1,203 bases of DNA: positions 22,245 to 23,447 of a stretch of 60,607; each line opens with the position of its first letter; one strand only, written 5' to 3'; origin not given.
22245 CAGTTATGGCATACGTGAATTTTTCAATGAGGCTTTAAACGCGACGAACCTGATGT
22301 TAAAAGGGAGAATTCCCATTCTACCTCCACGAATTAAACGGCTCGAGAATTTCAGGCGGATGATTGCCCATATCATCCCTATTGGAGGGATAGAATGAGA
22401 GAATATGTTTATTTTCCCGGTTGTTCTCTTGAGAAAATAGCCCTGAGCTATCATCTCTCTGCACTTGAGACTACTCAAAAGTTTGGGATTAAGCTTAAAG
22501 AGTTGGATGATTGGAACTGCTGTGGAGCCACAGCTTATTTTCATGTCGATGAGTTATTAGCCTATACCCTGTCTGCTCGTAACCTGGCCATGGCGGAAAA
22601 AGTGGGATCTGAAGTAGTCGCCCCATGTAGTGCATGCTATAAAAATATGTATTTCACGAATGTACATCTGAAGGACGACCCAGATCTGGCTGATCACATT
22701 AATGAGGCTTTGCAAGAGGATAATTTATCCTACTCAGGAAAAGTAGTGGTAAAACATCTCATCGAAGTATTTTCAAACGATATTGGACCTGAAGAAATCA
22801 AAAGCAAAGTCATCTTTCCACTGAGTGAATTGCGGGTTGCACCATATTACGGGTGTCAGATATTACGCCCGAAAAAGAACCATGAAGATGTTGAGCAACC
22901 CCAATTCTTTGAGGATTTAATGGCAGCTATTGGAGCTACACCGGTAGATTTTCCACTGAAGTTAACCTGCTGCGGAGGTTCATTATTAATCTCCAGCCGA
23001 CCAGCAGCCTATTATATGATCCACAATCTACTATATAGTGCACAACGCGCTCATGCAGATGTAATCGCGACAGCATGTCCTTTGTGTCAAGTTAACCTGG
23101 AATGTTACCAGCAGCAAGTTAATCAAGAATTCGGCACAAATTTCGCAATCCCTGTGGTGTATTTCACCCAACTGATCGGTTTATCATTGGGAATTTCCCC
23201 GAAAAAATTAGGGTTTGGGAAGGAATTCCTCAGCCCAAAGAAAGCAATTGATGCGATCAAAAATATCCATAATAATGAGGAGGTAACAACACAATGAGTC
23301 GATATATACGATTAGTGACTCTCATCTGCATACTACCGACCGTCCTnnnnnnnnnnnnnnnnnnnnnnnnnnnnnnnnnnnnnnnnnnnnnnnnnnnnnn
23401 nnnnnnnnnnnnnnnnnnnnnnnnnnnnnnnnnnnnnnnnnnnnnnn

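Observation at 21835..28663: hdrCBA-mvhD-FeS-fdhA(Sec) array: candidate formate-linked flavin-based electron-bifurcating complex in a bacterium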

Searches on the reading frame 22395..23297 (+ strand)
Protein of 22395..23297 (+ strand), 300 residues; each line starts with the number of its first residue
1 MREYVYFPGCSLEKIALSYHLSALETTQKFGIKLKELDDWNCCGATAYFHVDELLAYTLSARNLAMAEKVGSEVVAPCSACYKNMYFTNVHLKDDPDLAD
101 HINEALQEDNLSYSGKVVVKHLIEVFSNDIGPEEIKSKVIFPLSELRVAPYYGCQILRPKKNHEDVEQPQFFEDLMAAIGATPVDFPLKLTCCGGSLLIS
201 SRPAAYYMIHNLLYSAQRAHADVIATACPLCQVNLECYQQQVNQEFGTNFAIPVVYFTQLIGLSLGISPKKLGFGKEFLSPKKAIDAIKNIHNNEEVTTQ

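Call 5: search_protein_families(library=pfam, proteins=[window:22395-23297:+])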
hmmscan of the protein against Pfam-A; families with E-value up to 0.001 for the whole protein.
window:22395-23297:+ (300 aa): 1 family
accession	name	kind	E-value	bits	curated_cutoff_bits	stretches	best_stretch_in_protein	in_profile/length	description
PF02754.22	CCG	-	2.5e-21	76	20.6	2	4-84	1-83/85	Cysteine-rich domain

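Call 10: search_protein_families(library=ncbifam, proteins=[window:22395-23297:+], max_evalue=0.01)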
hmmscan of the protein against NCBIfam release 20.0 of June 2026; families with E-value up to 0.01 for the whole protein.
window:22395-23297:+ (300 aa): 8 families
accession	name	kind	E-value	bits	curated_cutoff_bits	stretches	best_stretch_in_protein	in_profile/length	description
TIGR03288.1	CoB_CoM_SS_B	equivalog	1.6e-64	217.9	345.15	1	3-285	1-287/290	CoB--CoM heterodisulfide reductase subunit B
NF042965.1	MFR_anch_SdhE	equivalog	1.1e-59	202.3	500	1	3-278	2-275/282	8-methylmenaquinol:fumarate reductase membrane anchor subunit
NF041780.1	hetero_SS_HdrB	equivalog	1.4e-25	90.2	450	1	28-272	30-288/304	ferredoxin:CoB-CoM heterodisulfide reductase subunit HdrB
NF045670.1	quin_L_LdhH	equivalog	6e-11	41.3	800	2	5-103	470-570/706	L-lactate dehydrogenase (quinone) large subunit LdhH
NF004898.0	PRK06259.1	equivalog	1e-05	24.4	385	1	5-241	265-469/488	fumarate reductase (CoM/CoB) subunit TfrB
NF045663.1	diclust_near_Sec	equivalog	2.9e-05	22.4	530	1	3-85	421-503/759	pyridine nucleotide-disulfide oxidoreductase/dicluster-binding protein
NF008434.0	PRK11274.1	equivalog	0.0011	18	333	1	2-238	168-391/409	glycolate oxidase subunit GlcF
NF008369.0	PRK11168.1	equivalog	0.0037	16.2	278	0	4-105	169-274/401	anaerobic glycerol-3-phosphate dehydrogenase subunit C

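Call 44: search_solved_structures(query=window:22395-23294:+, max_evalue=0.001)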
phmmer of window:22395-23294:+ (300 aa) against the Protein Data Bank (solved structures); distinct sequences matched with E-value up to 0.001: 5.
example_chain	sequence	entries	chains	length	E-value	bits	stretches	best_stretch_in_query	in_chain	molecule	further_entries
7bkb_B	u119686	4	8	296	2.9e-55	191.2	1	1-274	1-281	CoB--CoM heterodisulfide reductase subunit B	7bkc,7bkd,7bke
8rvv_B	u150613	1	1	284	2.6e-46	161.9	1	3-270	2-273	H(2):CoB-CoM heterodisulfide,ferredoxin reductase subunit B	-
8rvu_b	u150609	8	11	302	2.8e-46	161.8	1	3-270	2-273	H(2):CoB-CoM heterodisulfide,ferredoxin reductase subunit B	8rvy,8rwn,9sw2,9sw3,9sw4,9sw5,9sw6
9sfi_C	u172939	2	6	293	4.6e-46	161.1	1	3-285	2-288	H(2)/formate:CoB-CoM heterodisulfide,ferredoxin reductase subunit B2 | Heterodisulfide reductase subunit B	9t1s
5odc_B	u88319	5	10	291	9.1e-44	153.5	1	3-276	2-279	Heterodisulfide reductase, subunit B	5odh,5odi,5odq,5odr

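Call 76: find_homologous_proteins(query=window:22395-23294:+, max_evalue=1e-20)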
Query window:22395-23294:+ (300 aa): 7995 proteins with E <= 1e-20 among 8000 candidates; the best 120 are listed.
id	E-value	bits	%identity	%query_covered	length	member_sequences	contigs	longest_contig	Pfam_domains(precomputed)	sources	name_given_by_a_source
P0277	2.1e-201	686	100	100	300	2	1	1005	PF02754.22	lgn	-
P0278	5.2e-183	625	90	100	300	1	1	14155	PF02754.22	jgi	jgi:heterodisulfide reductase subunit B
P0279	7.9e-183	625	90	100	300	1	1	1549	PF02754.22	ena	-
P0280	1.0e-182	624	90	100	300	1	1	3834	PF02754.22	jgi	jgi:heterodisulfide reductase subunit B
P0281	2.0e-182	624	90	100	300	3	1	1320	PF02754.22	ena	-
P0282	4.6e-182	622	90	100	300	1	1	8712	PF02754.22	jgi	jgi:heterodisulfide reductase subunit B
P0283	7.2e-182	622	90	100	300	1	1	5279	PF02754.22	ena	-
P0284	7.5e-182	622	90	100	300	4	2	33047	PF02754.22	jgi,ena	-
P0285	1.9e-181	620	88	100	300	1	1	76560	PF02754.22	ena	-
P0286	2.0e-181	620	89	100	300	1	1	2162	PF02754.22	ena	-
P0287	2.1e-181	620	89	100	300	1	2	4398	PF02754.22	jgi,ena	-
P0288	2.2e-181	620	90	100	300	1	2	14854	PF02754.22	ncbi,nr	ncbi:MAG: hypothetical protein A2029_16410 [Chloroflexi bacterium RBG_19FT_COMBO_47_9]|nr:MAG: hypot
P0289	2.2e-181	620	89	100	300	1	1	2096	PF02754.22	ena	-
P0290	4.2e-181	619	88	100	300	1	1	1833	PF02754.22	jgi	jgi:heterodisulfide reductase subunit B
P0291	5.6e-181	619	89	100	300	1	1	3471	PF02754.22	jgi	-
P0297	6.6e-180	615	88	100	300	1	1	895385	PF02754.22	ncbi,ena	-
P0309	1.8e-175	601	87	100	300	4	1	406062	PF02754.22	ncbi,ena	-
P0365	3.3e-142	491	75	93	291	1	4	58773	PF02754.22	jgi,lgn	-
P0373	1.7e-141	489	74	93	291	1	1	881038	PF02754.22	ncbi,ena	-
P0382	6.9e-141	487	72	96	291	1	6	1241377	PF02754.22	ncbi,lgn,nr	ncbi:MAG: CoB--CoM heterodisulfide reductase iron-sulfur subunit B family protein [Chloroflexi bacte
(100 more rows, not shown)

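Call 77: find_encoding_contigs(protein=P0297, flank=10000, max_places=2)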
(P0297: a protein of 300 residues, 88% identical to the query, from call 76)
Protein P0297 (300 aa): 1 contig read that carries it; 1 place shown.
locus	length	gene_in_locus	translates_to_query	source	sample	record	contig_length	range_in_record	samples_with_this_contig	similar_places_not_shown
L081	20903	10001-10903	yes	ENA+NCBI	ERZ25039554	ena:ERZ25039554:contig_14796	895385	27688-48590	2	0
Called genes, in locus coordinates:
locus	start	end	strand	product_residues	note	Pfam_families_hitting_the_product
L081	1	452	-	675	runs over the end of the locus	PF00456:Transketolase_N, PF02779:Transket_pyr, PF02780:Transketolase_C, PF22613:Transketolase_C_1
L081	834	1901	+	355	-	PF13484:Fer4_16 (faint), PF02754:CCG (faint), PF13183:Fer4_8, PF13187:Fer4_9, PF13237:Fer4_10, PF13534:Fer4_17 (weak)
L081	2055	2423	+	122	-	PF01012:ETF (weak)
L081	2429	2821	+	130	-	-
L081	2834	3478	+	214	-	PF01012:ETF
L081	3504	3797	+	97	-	PF00766:ETF_alpha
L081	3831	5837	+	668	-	PF13534:Fer4_17 (faint), PF12797:Fer4_2 (weak), PF13183:Fer4_8, PF13187:Fer4_9, PF13237:Fer4_10, PF13484:Fer4_16 (faint), PF02754:CCG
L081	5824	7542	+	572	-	PF17201:Cache_3-Cache_2, PF17202:sCache_3_3, PF00672:HAMP, PF00512:HisKA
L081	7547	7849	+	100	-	PF02518:HATPase_c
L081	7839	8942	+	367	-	PF00072:Response_reg, PF00512:HisKA, PF02518:HATPase_c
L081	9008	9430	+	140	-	PF00072:Response_reg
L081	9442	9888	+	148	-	PF13183:Fer4_8, PF13237:Fer4_10 (faint), PF13187:Fer4_9, PF13534:Fer4_17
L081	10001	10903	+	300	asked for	PF02754:CCG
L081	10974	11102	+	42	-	-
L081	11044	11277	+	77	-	-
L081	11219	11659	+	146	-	-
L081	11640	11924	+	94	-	PF12838:Fer4_7 (faint), PF12797:Fer4_2 (weak), PF00037:Fer4 (weak)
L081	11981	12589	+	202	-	-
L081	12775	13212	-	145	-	-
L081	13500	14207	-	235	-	-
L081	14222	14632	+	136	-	PF04879:Molybdop_Fe4S4, PF00384:Molybdopterin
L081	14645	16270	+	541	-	PF00384:Molybdopterin, PF01568:Molydop_binding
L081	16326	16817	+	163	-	PF02915:Rubrerythrin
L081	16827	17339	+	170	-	PF02634:FdhD-NarQ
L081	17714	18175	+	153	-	PF01226:Form_Nir_trans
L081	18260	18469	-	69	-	-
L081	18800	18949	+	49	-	-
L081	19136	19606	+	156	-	PF00027:cNMP_binding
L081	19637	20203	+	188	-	PF13302:Acetyltransf_3, PF13420:Acetyltransf_4 (weak), PF00583:Acetyltransf_1, PF13508:Acetyltransf_7 (weak)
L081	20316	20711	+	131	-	-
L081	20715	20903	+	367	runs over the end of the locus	PF03063:Prismane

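Call 78: find_encoding_contigs(protein=P0373, flank=10000, max_places=2)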
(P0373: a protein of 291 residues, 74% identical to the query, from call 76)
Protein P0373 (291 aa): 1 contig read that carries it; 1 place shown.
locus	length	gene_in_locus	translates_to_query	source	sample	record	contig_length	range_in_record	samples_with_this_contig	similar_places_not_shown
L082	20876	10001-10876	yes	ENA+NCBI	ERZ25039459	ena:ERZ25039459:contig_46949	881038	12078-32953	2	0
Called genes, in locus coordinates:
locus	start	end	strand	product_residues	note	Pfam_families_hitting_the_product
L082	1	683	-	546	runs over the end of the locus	PF00501:AMP-binding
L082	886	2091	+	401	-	PF13237:Fer4_10, PF13183:Fer4_8, PF13187:Fer4_9, PF13534:Fer4_17, PF02754:CCG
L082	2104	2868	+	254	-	PF01012:ETF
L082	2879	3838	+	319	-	PF01012:ETF, PF00766:ETF_alpha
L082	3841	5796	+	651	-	PF12797:Fer4_2 (faint), PF13183:Fer4_8, PF13187:Fer4_9, PF13237:Fer4_10, PF13484:Fer4_16 (weak), PF13534:Fer4_17 (weak), PF02754:CCG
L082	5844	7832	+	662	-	PF14827:dCache_3, PF17201:Cache_3-Cache_2, PF17202:sCache_3_3, PF17203:sCache_3_2 (weak), PF00672:HAMP, PF00512:HisKA, PF02518:HATPase_c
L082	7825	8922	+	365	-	PF00072:Response_reg, PF00512:HisKA, PF13581:HATPase_c_2 (weak), PF02518:HATPase_c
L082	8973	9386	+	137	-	PF00072:Response_reg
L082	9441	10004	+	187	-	PF13183:Fer4_8, PF13237:Fer4_10 (faint), PF13187:Fer4_9, PF13534:Fer4_17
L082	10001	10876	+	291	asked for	PF02754:CCG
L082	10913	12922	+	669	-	PF00890:FAD_binding_2 (weak), PF12831:FAD_oxidored, PF13450:NAD_binding_8 (weak), PF12838:Fer4_7, PF13237:Fer4_10 (weak), PF13187:Fer4_9 (weak), PF14697:Fer4_21, PF00037:Fer4 (weak), +5 more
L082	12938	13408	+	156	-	PF02662:FlpD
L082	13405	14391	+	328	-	PF01058:Oxidored_q6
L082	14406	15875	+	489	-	PF27537:HoxH, PF00374:NiFeSe_Hases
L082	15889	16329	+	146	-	PF00571:CBS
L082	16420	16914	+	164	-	PF01750:HycI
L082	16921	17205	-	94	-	PF14542:Acetyltransf_CG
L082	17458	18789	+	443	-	PF04055:Radical_SAM, PF12544:LAM_C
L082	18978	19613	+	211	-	PF16158:N_BRCA1_IG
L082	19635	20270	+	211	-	PF16158:N_BRCA1_IG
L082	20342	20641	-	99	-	-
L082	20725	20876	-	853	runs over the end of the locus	PF01588:tRNA_bind (weak), PF03483:B3_4, PF03484:B5, PF17759:tRNA_synthFbeta, PF03147:FDX-ACB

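Call 83: find_encoding_contigs(protein=P0382, flank=10000, max_places=2)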
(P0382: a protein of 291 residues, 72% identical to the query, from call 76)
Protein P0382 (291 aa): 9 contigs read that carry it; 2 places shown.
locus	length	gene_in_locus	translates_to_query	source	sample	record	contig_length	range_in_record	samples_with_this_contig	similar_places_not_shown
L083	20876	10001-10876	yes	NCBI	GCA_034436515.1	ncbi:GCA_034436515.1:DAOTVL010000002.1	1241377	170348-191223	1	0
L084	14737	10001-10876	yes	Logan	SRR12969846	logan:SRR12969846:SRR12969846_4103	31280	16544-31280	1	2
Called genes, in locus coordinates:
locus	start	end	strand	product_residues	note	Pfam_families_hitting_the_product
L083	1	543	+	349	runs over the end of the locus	PF01118:Semialdhyde_dh, PF02774:Semialdhyde_dhC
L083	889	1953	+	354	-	PF02754:CCG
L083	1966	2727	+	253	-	PF01012:ETF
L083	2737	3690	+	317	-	PF01012:ETF, PF00766:ETF_alpha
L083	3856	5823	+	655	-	PF02665:Nitrate_red_gam (weak), PF12797:Fer4_2 (weak), PF13183:Fer4_8, PF13237:Fer4_10, PF13187:Fer4_9, PF13484:Fer4_16, PF13534:Fer4_17 (weak), PF02754:CCG, +2 more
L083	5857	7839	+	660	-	PF14827:dCache_3, PF17203:sCache_3_2 (faint), PF17201:Cache_3-Cache_2, PF17202:sCache_3_3, PF00672:HAMP, PF00512:HisKA, PF02518:HATPase_c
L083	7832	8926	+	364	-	PF00072:Response_reg, PF00512:HisKA, PF02518:HATPase_c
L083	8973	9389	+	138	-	PF00072:Response_reg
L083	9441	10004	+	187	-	PF13187:Fer4_9, PF13183:Fer4_8, PF13534:Fer4_17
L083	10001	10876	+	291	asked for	PF02754:CCG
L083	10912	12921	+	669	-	PF00890:FAD_binding_2 (weak), PF12831:FAD_oxidored, PF13450:NAD_binding_8 (weak), PF13237:Fer4_10 (weak), PF12838:Fer4_7, PF13187:Fer4_9 (weak), PF14697:Fer4_21, PF00037:Fer4 (weak), +5 more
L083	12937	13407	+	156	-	PF02662:FlpD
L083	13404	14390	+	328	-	PF01058:Oxidored_q6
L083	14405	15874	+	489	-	PF27537:HoxH, PF00374:NiFeSe_Hases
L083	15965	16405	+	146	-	PF00571:CBS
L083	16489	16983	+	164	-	PF01750:HycI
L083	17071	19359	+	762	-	PF00708:Acylphosphatase, PF07503:zf-HYPF, PF01300:Sua5_yciO_yrdC, PF17788:HypF_C, PF22521:HypF_C_2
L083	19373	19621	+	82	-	PF01455:HupF_HypC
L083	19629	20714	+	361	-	PF01924:HypD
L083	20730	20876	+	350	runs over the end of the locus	PF00586:AIRS, PF02769:AIRS_C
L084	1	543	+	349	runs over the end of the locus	PF01118:Semialdhyde_dh, PF02774:Semialdhyde_dhC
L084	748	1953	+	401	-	PF13237:Fer4_10 (weak), PF13183:Fer4_8, PF13187:Fer4_9, PF13534:Fer4_17, PF02754:CCG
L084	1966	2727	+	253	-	PF01012:ETF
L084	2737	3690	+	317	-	PF01012:ETF, PF00766:ETF_alpha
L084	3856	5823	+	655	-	PF02665:Nitrate_red_gam (weak), PF12797:Fer4_2 (weak), PF13183:Fer4_8, PF13237:Fer4_10, PF13187:Fer4_9, PF13484:Fer4_16, PF13534:Fer4_17 (weak), PF02754:CCG, +2 more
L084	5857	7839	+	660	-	PF14827:dCache_3, PF17203:sCache_3_2 (faint), PF17201:Cache_3-Cache_2, PF17202:sCache_3_3, PF00672:HAMP, PF00512:HisKA, PF02518:HATPase_c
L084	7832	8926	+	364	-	PF00072:Response_reg, PF00512:HisKA, PF02518:HATPase_c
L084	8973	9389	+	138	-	PF00072:Response_reg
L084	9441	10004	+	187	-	PF13187:Fer4_9, PF13183:Fer4_8, PF13534:Fer4_17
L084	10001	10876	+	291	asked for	PF02754:CCG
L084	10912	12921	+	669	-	PF00890:FAD_binding_2 (weak), PF12831:FAD_oxidored, PF13450:NAD_binding_8 (weak), PF13237:Fer4_10 (weak), PF12838:Fer4_7, PF13187:Fer4_9 (weak), PF14697:Fer4_21, PF00037:Fer4 (weak), +5 more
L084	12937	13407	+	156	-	PF02662:FlpD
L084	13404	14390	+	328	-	PF01058:Oxidored_q6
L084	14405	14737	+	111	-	?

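Call 84: find_encoding_contigs(protein=P0309, flank=10000, max_places=2)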
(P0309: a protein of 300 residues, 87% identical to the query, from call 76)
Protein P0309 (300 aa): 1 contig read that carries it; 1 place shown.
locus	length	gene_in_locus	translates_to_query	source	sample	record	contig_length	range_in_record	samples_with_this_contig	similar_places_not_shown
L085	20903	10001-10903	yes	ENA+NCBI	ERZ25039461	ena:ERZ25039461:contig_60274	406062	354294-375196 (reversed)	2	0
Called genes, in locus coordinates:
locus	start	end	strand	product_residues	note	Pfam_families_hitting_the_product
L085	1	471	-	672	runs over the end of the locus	PF00456:Transketolase_N, PF02779:Transket_pyr, PF22613:Transketolase_C_1, PF02780:Transketolase_C (weak)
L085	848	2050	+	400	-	PF13183:Fer4_8, PF13187:Fer4_9, PF13237:Fer4_10, PF13534:Fer4_17, PF02754:CCG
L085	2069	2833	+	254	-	PF01012:ETF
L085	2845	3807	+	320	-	PF01012:ETF, PF00766:ETF_alpha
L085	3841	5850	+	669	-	PF13534:Fer4_17 (faint), PF12797:Fer4_2 (weak), PF12838:Fer4_7 (faint), PF13183:Fer4_8, PF13187:Fer4_9, PF13237:Fer4_10, PF13484:Fer4_16 (faint), PF02754:CCG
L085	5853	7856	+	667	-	PF09308:LuxQ-periplasm (faint), PF17203:sCache_3_2 (faint), PF17201:Cache_3-Cache_2, PF17202:sCache_3_3, PF00672:HAMP, PF00512:HisKA, PF02518:HATPase_c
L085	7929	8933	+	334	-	PF00072:Response_reg, PF00512:HisKA (weak), PF02518:HATPase_c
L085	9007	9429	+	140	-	PF00072:Response_reg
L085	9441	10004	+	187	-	PF13183:Fer4_8, PF13187:Fer4_9, PF13237:Fer4_10 (faint), PF13534:Fer4_17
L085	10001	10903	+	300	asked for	PF02754:CCG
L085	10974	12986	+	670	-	PF00890:FAD_binding_2 (weak), PF01266:DAO (weak), PF12831:FAD_oxidored, PF13450:NAD_binding_8, PF12838:Fer4_7, PF13237:Fer4_10, PF14697:Fer4_21, PF13187:Fer4_9 (weak), +7 more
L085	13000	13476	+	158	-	PF02662:FlpD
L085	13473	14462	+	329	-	PF01058:Oxidored_q6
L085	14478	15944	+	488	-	PF27537:HoxH, PF00374:NiFeSe_Hases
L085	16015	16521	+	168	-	PF01750:HycI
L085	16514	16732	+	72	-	-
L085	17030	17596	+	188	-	PF13302:Acetyltransf_3, PF13420:Acetyltransf_4 (weak), PF00583:Acetyltransf_1, PF13508:Acetyltransf_7 (weak)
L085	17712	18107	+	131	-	-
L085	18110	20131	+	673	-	PF03063:Prismane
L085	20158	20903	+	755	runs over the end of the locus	PF18537:CODH_A_N, PF03598:CdhC, PF19436:ACS_CODH_B_C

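Call 85: find_encoding_contigs(protein=P0365, flank=10000, max_places=2)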
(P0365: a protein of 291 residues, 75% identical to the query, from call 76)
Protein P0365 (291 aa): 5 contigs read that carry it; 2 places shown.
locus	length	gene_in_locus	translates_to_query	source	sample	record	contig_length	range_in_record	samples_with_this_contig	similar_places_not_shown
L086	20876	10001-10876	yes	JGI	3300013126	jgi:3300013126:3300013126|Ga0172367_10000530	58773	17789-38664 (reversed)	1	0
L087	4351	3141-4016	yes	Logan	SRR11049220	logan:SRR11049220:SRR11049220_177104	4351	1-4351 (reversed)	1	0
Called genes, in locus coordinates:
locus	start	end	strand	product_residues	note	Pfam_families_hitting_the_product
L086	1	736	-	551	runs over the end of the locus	PF00501:AMP-binding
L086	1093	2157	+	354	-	PF02754:CCG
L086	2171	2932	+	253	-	PF01012:ETF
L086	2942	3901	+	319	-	PF01012:ETF, PF00766:ETF_alpha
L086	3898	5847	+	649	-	PF12797:Fer4_2 (faint), PF13183:Fer4_8, PF13187:Fer4_9, PF13237:Fer4_10, PF13484:Fer4_16 (weak), PF13534:Fer4_17 (weak), PF02754:CCG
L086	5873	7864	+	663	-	PF17203:sCache_3_2 (faint), PF14827:dCache_3, PF17201:Cache_3-Cache_2, PF17202:sCache_3_3, PF00672:HAMP, PF00512:HisKA, PF02518:HATPase_c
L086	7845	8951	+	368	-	PF00072:Response_reg, PF00512:HisKA, PF02518:HATPase_c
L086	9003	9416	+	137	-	PF00072:Response_reg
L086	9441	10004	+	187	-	PF13187:Fer4_9, PF13183:Fer4_8, PF13237:Fer4_10 (faint), PF13534:Fer4_17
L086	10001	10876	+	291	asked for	PF02754:CCG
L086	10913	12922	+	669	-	PF00890:FAD_binding_2 (weak), PF12831:FAD_oxidored, PF13450:NAD_binding_8, PF12838:Fer4_7, PF13237:Fer4_10 (weak), PF13187:Fer4_9 (weak), PF14697:Fer4_21, PF00037:Fer4 (weak), +5 more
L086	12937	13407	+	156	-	PF02662:FlpD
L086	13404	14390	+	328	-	PF01058:Oxidored_q6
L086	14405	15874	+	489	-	PF27537:HoxH, PF00374:NiFeSe_Hases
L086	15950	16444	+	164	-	PF01750:HycI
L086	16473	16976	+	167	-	PF01750:HycI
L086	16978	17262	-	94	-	PF14542:Acetyltransf_CG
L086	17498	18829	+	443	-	PF04055:Radical_SAM, PF13353:Fer4_12 (faint), PF12544:LAM_C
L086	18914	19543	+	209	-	PF16158:N_BRCA1_IG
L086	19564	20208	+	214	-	PF16158:N_BRCA1_IG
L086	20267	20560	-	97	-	-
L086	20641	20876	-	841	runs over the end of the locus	PF01588:tRNA_bind (weak), PF03483:B3_4, PF03484:B5, PF17759:tRNA_synthFbeta, PF03147:FDX-ACB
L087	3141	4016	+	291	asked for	PF02754:CCG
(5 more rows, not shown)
